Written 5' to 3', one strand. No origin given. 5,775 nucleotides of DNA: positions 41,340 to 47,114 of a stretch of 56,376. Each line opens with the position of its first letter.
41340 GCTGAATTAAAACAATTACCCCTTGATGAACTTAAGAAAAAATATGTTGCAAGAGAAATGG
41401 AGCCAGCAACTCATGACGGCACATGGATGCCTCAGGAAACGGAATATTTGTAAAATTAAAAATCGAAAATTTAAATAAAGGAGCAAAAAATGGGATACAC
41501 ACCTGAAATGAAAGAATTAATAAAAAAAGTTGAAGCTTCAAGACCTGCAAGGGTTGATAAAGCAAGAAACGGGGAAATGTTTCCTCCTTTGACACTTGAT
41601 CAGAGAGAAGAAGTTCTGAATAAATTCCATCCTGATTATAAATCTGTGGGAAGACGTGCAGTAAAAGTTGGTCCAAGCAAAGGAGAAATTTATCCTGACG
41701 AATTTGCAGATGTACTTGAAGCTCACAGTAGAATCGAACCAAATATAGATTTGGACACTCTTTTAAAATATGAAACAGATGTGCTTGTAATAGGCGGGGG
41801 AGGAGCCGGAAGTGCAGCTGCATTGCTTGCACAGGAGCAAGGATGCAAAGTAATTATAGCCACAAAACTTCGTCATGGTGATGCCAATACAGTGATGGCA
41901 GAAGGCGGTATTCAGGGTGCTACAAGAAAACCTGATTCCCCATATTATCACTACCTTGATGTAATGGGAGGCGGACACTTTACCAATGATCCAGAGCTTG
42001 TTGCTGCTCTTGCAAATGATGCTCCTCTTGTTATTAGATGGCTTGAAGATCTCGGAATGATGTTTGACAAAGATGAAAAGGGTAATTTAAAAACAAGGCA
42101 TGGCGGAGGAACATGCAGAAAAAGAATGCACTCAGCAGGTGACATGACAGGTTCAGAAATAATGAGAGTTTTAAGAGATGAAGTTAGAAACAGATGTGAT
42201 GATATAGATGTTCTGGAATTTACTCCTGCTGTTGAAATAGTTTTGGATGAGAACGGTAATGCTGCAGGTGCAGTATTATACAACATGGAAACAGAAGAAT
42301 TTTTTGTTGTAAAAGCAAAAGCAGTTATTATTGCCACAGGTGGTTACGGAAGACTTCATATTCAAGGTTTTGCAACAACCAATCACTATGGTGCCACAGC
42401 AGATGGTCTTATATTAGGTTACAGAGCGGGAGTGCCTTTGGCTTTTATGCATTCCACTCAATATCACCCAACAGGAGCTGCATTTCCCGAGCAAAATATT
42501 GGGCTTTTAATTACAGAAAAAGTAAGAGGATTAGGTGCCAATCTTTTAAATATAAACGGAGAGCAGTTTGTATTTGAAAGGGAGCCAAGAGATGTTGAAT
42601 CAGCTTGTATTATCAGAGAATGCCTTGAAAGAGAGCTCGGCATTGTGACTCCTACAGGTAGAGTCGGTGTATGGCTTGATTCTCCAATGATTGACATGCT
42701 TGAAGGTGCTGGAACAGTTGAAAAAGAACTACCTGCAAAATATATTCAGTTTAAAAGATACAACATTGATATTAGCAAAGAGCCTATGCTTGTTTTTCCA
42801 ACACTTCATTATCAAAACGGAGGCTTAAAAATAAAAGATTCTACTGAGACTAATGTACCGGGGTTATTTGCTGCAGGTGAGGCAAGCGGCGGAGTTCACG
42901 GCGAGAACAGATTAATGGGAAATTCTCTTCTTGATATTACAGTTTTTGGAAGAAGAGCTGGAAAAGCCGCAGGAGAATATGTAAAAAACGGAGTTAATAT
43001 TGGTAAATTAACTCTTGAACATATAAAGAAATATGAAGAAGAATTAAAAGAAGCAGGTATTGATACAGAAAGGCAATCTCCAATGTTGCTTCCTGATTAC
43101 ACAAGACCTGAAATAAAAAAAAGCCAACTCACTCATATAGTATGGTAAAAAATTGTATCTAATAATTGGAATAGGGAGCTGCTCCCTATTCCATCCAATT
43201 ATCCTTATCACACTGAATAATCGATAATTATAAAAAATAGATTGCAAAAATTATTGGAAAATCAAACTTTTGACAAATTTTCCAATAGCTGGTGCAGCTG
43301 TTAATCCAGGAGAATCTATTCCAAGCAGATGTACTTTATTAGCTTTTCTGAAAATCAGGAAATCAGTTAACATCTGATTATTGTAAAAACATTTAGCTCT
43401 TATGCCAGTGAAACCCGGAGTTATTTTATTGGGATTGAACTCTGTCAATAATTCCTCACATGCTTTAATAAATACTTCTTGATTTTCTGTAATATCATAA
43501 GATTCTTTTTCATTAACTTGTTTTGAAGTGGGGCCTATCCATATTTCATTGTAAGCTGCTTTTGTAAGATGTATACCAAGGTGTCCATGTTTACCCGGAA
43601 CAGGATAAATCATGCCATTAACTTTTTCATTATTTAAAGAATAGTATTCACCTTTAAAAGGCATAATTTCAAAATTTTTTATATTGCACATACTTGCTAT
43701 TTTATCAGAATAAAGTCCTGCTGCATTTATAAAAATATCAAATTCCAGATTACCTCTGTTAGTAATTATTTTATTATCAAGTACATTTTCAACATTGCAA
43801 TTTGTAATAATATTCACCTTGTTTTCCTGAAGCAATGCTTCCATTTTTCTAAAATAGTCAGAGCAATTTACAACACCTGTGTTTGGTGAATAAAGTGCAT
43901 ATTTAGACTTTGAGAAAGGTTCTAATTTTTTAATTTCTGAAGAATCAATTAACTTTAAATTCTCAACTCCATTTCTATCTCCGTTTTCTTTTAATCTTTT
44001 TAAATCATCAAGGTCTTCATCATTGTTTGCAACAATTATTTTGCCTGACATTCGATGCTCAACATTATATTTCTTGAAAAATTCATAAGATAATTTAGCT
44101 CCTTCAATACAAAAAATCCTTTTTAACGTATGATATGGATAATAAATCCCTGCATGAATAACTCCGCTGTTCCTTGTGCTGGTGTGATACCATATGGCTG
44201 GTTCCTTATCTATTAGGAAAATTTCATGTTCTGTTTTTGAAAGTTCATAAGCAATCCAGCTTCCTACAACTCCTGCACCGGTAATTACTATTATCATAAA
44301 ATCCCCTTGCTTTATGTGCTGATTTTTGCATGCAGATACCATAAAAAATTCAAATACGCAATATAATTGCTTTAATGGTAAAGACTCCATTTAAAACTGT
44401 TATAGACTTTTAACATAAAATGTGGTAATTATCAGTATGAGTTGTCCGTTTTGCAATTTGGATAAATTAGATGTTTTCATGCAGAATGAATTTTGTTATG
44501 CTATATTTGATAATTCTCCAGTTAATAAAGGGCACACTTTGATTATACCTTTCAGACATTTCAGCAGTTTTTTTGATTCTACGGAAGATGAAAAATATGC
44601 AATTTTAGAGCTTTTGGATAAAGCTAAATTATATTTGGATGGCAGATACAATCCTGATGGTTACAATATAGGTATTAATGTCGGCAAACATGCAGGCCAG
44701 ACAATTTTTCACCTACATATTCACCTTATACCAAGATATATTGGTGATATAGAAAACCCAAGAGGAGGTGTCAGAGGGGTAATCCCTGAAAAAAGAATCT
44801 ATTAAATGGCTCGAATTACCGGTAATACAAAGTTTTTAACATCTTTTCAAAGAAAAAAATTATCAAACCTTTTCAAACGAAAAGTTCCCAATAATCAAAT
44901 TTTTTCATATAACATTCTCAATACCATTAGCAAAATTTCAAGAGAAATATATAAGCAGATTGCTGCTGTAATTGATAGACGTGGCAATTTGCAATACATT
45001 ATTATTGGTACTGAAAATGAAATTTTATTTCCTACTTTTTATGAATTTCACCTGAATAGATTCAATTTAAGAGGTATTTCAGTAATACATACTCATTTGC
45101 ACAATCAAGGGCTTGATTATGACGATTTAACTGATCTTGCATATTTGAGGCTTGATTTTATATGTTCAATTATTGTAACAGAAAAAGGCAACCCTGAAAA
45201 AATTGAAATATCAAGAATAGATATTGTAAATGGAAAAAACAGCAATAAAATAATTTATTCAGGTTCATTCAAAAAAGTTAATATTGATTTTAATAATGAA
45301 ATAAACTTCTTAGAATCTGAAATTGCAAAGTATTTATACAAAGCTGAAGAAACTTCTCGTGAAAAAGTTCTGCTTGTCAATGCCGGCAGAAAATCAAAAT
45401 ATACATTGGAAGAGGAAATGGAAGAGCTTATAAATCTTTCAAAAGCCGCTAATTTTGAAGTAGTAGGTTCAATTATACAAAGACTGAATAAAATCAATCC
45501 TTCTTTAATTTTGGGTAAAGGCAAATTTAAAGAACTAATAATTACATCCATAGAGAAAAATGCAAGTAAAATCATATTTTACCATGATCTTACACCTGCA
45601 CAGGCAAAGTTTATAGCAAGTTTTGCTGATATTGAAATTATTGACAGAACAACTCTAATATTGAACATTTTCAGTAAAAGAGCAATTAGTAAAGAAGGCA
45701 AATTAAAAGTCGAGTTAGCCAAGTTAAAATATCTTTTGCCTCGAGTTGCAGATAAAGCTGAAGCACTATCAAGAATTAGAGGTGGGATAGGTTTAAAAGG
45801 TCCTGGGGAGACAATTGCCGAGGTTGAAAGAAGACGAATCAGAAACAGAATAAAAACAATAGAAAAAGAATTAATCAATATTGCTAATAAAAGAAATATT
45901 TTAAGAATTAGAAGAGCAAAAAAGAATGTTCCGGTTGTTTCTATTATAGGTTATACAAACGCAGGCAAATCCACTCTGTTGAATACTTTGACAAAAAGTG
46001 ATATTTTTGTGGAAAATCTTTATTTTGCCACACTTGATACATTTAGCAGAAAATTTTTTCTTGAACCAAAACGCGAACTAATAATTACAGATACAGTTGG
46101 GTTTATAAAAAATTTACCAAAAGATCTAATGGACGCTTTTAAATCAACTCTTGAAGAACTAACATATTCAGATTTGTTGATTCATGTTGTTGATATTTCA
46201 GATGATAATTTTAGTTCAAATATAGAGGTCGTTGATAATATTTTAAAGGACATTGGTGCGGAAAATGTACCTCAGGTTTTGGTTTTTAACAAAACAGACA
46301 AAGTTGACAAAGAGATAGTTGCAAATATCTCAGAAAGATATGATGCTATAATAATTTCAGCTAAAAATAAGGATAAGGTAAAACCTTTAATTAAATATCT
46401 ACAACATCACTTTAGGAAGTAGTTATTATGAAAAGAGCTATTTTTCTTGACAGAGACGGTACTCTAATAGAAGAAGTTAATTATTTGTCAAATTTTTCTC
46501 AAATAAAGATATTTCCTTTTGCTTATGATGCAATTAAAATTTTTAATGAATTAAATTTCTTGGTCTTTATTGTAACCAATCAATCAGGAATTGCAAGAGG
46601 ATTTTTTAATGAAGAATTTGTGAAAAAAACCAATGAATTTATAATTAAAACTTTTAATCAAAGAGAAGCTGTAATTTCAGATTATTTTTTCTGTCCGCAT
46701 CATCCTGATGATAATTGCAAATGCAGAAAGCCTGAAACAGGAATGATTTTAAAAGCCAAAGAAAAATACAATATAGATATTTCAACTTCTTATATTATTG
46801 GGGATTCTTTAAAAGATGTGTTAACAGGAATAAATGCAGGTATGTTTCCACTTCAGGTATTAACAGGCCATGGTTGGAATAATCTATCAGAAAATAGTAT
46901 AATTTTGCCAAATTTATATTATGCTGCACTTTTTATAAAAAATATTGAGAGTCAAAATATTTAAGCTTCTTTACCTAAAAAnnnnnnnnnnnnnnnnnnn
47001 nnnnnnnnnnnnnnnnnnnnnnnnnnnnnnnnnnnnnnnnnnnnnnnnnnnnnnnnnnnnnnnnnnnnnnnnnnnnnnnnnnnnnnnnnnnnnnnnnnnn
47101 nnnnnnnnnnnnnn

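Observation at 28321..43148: Candidate soluble Hdr-coupled fumarate reductase supercomplex: fumarase-hdrCBAA'-hdrCBA(fused)-mvhD-fdhB-like-frdBA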

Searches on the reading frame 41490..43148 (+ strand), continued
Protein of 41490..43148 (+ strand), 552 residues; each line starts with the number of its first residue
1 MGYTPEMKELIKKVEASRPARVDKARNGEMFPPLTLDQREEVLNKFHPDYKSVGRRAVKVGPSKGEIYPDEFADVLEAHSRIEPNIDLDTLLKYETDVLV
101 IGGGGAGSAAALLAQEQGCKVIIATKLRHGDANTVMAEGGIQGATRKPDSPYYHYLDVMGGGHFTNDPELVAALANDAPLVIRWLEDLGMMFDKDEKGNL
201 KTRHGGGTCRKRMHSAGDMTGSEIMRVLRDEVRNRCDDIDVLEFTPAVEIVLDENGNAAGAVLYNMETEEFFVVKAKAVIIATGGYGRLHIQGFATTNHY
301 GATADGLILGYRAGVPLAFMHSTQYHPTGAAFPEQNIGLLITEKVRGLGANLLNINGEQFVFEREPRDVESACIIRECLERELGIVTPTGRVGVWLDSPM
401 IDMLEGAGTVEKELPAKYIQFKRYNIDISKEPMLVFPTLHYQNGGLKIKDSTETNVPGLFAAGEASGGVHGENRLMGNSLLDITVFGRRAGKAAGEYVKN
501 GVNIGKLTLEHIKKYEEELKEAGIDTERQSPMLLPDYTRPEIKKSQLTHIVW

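Call 47: search_protein_families(library=pfam, proteins=[L066:4165-5868:+, L066:6049-6591:+, L066:6566-7594:+, L066:7348-8478:+, L066:8651-9166:+, L066:11690-12229:+, L066:12321-13112:+, L066:13119-14009:+, L066:14034-16334:+, L045:5320-6933:+], max_evalue=0.00001)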
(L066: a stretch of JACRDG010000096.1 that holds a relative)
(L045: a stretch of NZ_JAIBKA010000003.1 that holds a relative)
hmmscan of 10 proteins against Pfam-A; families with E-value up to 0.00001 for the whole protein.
L066:4165-5868:+ (567 aa): 0 families

L066:6049-6591:+ (180 aa): 1 family
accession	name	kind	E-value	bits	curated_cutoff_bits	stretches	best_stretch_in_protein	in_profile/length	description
PF13183.11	Fer4_8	-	9.2e-07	29.7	27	0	116-147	4-35/68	4Fe-4S dicluster domain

L066:6566-7594:+ (342 aa): 5 families
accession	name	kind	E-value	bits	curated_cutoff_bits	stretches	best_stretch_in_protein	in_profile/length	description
PF13237.11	Fer4_10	-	4.2e-07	30.2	25.5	0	296-322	6-22/53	4Fe-4S dicluster domain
PF13183.11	Fer4_8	-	6.7e-07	30.2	27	1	255-312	4-67/68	4Fe-4S dicluster domain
PF14697.11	Fer4_21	-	4e-06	27.3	35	0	293-311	35-53/59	4Fe-4S dicluster domain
PF25160.1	LdpA_Fe-S-bd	-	4.1e-06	26.9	27.6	0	295-312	24-41/49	LdpA Fe-S cluster-binding domain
PF13187.11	Fer4_9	-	4.3e-06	27.1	27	0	255-311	1-49/52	4Fe-4S dicluster domain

L066:7348-8478:+ (376 aa): 3 families
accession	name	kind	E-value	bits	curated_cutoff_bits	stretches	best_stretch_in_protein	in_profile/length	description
PF22113.1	Mtrc-MtrF_II-IV_dom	-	7.9e-11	42.2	30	1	108-275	4-166/176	Outer membrane cytochrome MtrC/MtrF-like, domains II/IV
PF14522.11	Cytochrome_C7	-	2.8e-09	37.1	24.8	0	108-201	11-66/67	Cytochrome c7 and related cytochrome c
PF14537.11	Cytochrom_c3_2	-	4e-06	27.6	25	0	105-151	21-66/79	Cytochrome c3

L066:8651-9166:+ (171 aa): 2 families
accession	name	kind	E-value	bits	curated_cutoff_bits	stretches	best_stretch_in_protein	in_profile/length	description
PF13237.11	Fer4_10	-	9.6e-08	32.3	25.5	1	67-121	5-53/53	4Fe-4S dicluster domain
PF13187.11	Fer4_9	-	7.3e-06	26.4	27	0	70-122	1-49/52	4Fe-4S dicluster domain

L066:11690-12229:+ (179 aa): 0 families

L066:12321-13112:+ (263 aa): 7 families
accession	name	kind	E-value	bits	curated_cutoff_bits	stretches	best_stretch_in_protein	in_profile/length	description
PF13247.11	Fer4_11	-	1.3e-26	93.1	26.2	1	97-191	4-99/100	4Fe-4S dicluster domain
PF12838.12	Fer4_7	-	1.8e-11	44.8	27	1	103-150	2-52/52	4Fe-4S dicluster domain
PF13237.11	Fer4_10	-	3e-11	43.5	25.5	1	101-147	7-53/53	4Fe-4S dicluster domain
PF13187.11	Fer4_9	-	9.1e-08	32.5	27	1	103-149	2-50/52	4Fe-4S dicluster domain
PF12797.12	Fer4_2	-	3.2e-07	30.3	24.5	0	128-148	2-22/22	4Fe-4S binding domain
PF00037.32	Fer4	-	5e-07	29.7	21.1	1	132-150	4-22/24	4Fe-4S binding domain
PF12837.12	Fer4_6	-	1.3e-06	28.5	25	0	133-150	6-23/24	4Fe-4S binding domain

L066:13119-14009:+ (296 aa): 2 families
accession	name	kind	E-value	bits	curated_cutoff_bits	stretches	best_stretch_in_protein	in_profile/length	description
PF03916.19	NrfD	-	4.9e-43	148.4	25.8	1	11-291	7-309/313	Polysulphide reductase, NrfD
PF14589.11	NrfD_2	-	6.4e-15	56.1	27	1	15-290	5-272/281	Polysulfide reductase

L066:14034-16334:+ (766 aa): 2 families
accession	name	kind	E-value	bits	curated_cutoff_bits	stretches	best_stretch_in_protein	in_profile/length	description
PF00384.28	Molybdopterin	-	3e-20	73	24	1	127-494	1-319/353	Molybdopterin oxidoreductase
PF01568.27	Molydop_binding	-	3e-10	40.5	26.8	1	644-729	3-88/110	Molydopterin dinucleotide binding domain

L045:5320-6933:+ (537 aa): 9 families
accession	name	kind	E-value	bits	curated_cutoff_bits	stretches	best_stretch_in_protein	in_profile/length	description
PF00158.32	Sigma54_activat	-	5.3e-70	234.9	20.2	1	229-394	2-167/168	Sigma-54 interaction domain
PF25601.1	AAA_lid_14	-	8.3e-25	86.9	27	1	400-478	1-78/87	AAA+ ATPase lid domain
PF14532.12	Sigma54_activ_2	-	1.1e-20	74.8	25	1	230-399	2-138/138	Sigma-54 interaction domain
PF13185.12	GAF_2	-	1.2e-14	55.1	28.6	1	37-179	3-136/136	GAF domain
PF02954.25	HTH_8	-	1.5e-12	47.4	22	1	495-535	2-42/42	Bacterial regulatory protein, Fis family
PF01590.32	GAF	-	4.2e-12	47.2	22.4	1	38-178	2-133/133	GAF domain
PF18024.7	HTH_50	-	1.4e-08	34.7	27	1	488-537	1-49/50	Helix-turn-helix domain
PF13492.12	GAF_3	-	1.6e-07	32.2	27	1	45-180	9-129/129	GAF domain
PF07728.20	AAA_5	-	6.6e-07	29.8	22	1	252-371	2-124/139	AAA domain (dynein-related subfamily)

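Call 73: search_protein_families(library=pfam, proteins=[L034:5093-5992:+, L034:5995-7017:+, L034:7002-7859:+], max_evalue=0.0001)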
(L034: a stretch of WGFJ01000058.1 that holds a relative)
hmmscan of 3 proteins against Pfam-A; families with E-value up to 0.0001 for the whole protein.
L034:5093-5992:+ (299 aa): 4 families
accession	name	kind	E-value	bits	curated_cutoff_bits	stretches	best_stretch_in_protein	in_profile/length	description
PF00037.32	Fer4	-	1.1e-05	25.4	21.1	0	239-255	6-22/24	4Fe-4S binding domain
PF13187.11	Fer4_9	-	2.5e-05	24.7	27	0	188-254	1-50/52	4Fe-4S dicluster domain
PF13183.11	Fer4_8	-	3.6e-05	24.7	27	1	186-255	2-68/68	4Fe-4S dicluster domain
PF13534.11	Fer4_17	-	4.4e-05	24.4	22.2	0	188-255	1-60/61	4Fe-4S dicluster domain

L034:5995-7017:+ (340 aa): 10 families
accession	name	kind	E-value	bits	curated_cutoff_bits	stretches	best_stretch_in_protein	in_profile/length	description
PF17179.9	Fer4_22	-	1.1e-30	106.7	27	1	236-328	1-94/95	4Fe-4S dicluster domain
PF12797.12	Fer4_2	-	3e-08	33.5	24.5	0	234-249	7-22/22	4Fe-4S binding domain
PF13237.11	Fer4_10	-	3.2e-08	33.8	25.5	0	312-327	6-21/53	4Fe-4S dicluster domain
PF00037.32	Fer4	-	8.1e-08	32.2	21.1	0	315-327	8-20/24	4Fe-4S binding domain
PF14697.11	Fer4_21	-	2e-06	28.2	35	0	311-327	37-53/59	4Fe-4S dicluster domain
PF25160.1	LdpA_Fe-S-bd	-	2.9e-06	27.4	27.6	0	311-329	24-42/49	LdpA Fe-S cluster-binding domain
PF13183.11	Fer4_8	-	1.3e-05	26.1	27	0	234-327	2-66/68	4Fe-4S dicluster domain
PF13534.11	Fer4_17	-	1.3e-05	26.1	22.2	0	225-248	34-57/61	4Fe-4S dicluster domain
PF12838.12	Fer4_7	-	2.7e-05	25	27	0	236-327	1-50/52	4Fe-4S dicluster domain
PF13746.11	Fer4_18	-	3.1e-05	24.6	27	0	312-335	58-81/114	4Fe-4S dicluster domain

L034:7002-7859:+ (285 aa): 2 families
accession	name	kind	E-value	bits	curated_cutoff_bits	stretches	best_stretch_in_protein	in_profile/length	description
PF00175.26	NAD_binding_1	-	1.3e-16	61.6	22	1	123-227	1-107/109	Oxidoreductase NAD-binding domain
PF10418.14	DHODB_Fe-S_bind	-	3.5e-09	36.7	23.9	1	246-278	1-40/41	Iron-sulfur cluster binding domain of dihydroorotate dehydrogenase B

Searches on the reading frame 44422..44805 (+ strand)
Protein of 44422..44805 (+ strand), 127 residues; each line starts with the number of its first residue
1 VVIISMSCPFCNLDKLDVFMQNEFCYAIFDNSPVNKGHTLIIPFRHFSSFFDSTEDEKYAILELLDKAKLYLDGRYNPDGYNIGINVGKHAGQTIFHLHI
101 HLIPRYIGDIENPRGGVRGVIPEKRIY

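Call 20: search_protein_families(library=ncbifam, proteins=[window:44422-44805:+], max_evalue=1e-8)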
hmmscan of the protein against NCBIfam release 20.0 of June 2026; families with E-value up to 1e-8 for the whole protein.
window:44422-44805:+ (127 aa): 3 families
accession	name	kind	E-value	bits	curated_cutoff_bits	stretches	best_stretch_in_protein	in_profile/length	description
NF052622.1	ATPAdlTfActino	equivalog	1.5e-17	63.7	290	1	19-110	55-147/176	ATP adenylyltransferase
NF045834.1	M_plasma_HinT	exception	1.2e-15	58.2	130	1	19-105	15-101/102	histidine triad protein HinT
NF007965.0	PRK10687.1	equivalog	1.4e-10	41.3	206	1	17-104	18-106/119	purine nucleoside phosphoramidase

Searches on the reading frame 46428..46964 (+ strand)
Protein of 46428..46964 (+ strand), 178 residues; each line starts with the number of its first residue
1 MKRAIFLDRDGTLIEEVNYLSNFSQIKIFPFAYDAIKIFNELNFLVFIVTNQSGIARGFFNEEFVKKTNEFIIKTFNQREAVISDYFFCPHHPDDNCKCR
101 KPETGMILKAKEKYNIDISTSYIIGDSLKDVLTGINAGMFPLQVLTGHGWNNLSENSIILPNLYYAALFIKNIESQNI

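Call 20: search_protein_families(library=ncbifam, proteins=[window:46428-46964:+], max_evalue=1e-8)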
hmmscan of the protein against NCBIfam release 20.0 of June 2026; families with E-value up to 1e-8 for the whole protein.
window:46428-46964:+ (178 aa): 8 families
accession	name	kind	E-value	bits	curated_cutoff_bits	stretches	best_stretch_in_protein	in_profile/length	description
NF006506.0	PRK08942.1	equivalog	5.9e-44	149.8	178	1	2-157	3-160/182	D-glycero-beta-D-manno-heptose 1,7-bisphosphate 7-phosphatase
NF050049.1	HBPPhtaseGmhB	domain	3.7e-37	127.8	250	1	2-144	3-143/171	D-glycero-alpha-D-manno-heptose-1,7-bisphosphate 7-phosphatase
TIGR01656.1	Histidinol-ppas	subfamily_domain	3e-36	124.6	84.15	1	4-141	2-142/149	histidinol-phosphate phosphatase domain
TIGR00213.1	GmhB_yaeD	subfamily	8.8e-34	116.7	149.6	1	3-139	2-144/176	D-glycero-beta-D-manno-heptose 1,7-bisphosphate 7-phosphatase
NF005264.0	PRK06769.1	equivalog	6.7e-29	100.9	217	1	3-155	5-147/175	HAD-IIIA family hydrolase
TIGR01662.1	HAD-SF-IIIA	subfamily_domain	4.9e-28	98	44.6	1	3-143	1-137/141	HAD-IIIA family hydrolase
NF003937.0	PRK05446.1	equivalog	3.3e-27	95.4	443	1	1-155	2-160/355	bifunctional histidinol-phosphatase/imidazoleglycerol-phosphate dehydratase HisB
TIGR01261.1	hisB_Nterm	equivalog_domain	2.5e-24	85.6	140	1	3-153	2-156/161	histidinol-phosphatase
